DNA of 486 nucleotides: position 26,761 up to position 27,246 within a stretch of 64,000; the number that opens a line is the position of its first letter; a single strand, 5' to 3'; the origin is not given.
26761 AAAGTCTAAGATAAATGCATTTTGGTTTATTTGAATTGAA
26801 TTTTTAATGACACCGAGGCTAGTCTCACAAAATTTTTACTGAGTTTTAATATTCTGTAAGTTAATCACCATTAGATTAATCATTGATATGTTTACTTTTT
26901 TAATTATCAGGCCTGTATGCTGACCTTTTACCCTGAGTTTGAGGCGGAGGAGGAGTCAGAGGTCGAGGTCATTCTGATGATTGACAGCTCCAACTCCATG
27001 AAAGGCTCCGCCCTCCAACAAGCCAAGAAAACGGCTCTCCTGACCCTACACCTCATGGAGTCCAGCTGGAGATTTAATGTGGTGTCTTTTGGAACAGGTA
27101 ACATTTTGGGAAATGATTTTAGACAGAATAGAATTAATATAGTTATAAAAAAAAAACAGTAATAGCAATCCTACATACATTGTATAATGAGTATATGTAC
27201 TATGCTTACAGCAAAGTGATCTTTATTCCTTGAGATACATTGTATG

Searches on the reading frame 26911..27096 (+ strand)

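Call 42: search_protein_families(library=pfam, proteins=[window:26911-27096:+], max_evalue=0.01)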
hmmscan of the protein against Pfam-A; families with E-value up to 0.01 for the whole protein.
seq(62 aa): 3 families
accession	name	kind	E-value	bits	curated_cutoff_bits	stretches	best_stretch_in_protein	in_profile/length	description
PF13519.12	VWA_2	-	0.00024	22.1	27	1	20-61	1-46/107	von Willebrand factor type A domain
PF00092.34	VWA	-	0.00082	20.1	23.8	1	20-61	2-46/174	von Willebrand factor type A domain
PF13768.12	VWA_3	-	0.0094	16.4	27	0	19-62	2-44/155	von Willebrand factor type A domain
